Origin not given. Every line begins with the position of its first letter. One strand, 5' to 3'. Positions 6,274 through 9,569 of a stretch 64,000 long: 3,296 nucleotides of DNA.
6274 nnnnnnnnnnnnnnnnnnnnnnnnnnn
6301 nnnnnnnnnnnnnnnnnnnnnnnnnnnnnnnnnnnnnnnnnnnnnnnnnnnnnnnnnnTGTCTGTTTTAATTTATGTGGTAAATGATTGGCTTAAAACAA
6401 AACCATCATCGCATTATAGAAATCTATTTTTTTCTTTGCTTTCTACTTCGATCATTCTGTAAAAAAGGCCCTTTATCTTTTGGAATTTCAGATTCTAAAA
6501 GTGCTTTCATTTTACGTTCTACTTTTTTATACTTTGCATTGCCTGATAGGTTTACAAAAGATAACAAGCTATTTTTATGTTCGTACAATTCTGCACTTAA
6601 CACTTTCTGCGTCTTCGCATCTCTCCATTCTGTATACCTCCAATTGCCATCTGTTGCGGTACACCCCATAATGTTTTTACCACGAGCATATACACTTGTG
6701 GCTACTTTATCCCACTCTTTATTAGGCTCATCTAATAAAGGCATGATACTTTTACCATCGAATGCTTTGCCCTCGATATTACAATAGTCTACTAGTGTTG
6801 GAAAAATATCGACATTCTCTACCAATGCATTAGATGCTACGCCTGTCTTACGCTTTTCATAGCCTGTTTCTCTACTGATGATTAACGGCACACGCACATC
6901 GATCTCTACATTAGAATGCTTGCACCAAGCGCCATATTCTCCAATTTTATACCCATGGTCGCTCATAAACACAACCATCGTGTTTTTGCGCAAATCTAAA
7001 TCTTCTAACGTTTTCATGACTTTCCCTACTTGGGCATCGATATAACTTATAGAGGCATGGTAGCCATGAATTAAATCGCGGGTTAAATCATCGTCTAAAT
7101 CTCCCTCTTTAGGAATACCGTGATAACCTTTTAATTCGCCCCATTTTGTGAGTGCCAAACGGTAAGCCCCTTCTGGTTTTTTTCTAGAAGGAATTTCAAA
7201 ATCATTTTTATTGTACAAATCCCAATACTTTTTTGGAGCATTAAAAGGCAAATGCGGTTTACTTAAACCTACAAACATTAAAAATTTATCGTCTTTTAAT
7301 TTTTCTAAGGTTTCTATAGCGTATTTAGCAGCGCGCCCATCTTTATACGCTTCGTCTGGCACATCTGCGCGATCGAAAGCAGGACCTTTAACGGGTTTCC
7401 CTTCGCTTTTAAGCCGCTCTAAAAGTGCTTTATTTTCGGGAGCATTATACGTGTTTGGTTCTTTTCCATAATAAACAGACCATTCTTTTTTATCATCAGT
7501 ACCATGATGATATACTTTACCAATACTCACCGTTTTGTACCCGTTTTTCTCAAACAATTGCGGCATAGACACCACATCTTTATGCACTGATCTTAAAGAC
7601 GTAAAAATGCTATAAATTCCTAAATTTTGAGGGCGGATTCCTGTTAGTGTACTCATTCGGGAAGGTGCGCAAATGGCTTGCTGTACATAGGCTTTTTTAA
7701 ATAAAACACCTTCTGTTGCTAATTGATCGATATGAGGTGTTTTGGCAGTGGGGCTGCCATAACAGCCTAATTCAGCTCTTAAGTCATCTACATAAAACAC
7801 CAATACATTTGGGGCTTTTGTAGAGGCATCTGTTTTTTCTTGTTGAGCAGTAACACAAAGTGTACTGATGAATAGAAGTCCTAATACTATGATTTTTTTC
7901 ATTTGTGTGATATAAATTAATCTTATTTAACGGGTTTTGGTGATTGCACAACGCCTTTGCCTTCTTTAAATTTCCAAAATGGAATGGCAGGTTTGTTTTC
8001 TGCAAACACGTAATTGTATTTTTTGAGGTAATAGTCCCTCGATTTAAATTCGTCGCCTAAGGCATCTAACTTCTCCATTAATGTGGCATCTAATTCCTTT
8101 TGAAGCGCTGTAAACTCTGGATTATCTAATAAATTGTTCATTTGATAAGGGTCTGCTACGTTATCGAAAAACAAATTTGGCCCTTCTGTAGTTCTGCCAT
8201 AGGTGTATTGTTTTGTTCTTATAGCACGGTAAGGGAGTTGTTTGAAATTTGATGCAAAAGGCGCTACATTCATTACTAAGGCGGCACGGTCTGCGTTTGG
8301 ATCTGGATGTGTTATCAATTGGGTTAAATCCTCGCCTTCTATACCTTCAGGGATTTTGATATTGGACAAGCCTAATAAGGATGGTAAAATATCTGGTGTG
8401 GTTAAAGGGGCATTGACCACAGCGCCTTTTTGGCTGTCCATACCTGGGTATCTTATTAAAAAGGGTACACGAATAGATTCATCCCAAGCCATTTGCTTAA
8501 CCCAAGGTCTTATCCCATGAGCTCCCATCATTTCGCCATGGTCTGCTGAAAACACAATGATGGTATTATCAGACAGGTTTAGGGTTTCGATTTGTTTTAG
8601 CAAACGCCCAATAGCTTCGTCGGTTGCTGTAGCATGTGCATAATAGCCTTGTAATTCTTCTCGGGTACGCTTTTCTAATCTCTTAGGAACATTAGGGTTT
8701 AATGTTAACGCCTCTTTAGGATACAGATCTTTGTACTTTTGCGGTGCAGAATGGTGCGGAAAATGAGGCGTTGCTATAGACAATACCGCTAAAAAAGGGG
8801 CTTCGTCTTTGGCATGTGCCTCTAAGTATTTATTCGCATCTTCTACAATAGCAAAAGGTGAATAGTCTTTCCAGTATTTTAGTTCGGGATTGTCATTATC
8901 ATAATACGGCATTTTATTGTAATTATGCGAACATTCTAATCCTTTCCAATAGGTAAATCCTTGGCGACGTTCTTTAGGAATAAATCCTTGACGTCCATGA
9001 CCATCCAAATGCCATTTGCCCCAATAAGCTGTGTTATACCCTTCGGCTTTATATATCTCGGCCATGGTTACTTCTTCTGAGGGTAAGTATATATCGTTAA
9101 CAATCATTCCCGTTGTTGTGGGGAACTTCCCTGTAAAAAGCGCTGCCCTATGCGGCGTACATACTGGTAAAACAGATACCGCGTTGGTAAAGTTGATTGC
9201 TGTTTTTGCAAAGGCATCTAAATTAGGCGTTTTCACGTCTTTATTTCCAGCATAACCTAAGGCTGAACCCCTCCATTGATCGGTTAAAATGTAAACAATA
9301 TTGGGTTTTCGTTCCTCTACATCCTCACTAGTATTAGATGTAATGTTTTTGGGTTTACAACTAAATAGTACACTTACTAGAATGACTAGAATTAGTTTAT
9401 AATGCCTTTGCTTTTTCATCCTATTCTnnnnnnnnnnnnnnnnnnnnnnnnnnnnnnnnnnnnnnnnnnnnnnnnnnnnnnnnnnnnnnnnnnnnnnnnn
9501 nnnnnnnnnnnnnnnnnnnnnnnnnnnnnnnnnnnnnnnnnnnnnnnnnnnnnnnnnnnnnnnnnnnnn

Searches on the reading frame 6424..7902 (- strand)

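Call 14: search_protein_families(library=pfam, proteins=[window:6424-7902:-], max_evalue=0.00001)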
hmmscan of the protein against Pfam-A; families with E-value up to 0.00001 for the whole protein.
window:6424-7902:- (492 aa): 4 families
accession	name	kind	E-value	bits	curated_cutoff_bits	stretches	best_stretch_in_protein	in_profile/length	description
PF00884.28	Sulfatase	-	3.4e-50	171.5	25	1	31-374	1-299/301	Sulfatase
PF01663.27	Phosphodiest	-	7.2e-10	39.4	23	1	33-318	1-221/342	Type I phosphodiesterase / nucleotide pyrophosphatase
PF16347.10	SGSH_C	-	4.7e-08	33.8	29.3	1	321-471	1-150/154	N-sulphoglucosamine sulphohydrolase, C-terminal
PF02995.22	DUF229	-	1.4e-06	27.7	25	1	276-324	301-349/496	Protein of unknown function (DUF229)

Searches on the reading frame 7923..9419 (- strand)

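Call 14: search_protein_families(library=pfam, proteins=[window:7923-9419:-], max_evalue=0.00001)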
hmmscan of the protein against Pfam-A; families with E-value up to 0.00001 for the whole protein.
window:7923-9419:- (498 aa): 3 families
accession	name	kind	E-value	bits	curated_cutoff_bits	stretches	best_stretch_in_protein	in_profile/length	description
PF00884.28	Sulfatase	-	2.3e-58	198.3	25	1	39-353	1-300/301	Sulfatase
PF16347.10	SGSH_C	-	5.2e-17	62.8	29.3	1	306-449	6-150/154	N-sulphoglucosamine sulphohydrolase, C-terminal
PF01663.27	Phosphodiest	-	3e-13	50.5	23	1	44-295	4-220/342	Type I phosphodiesterase / nucleotide pyrophosphatase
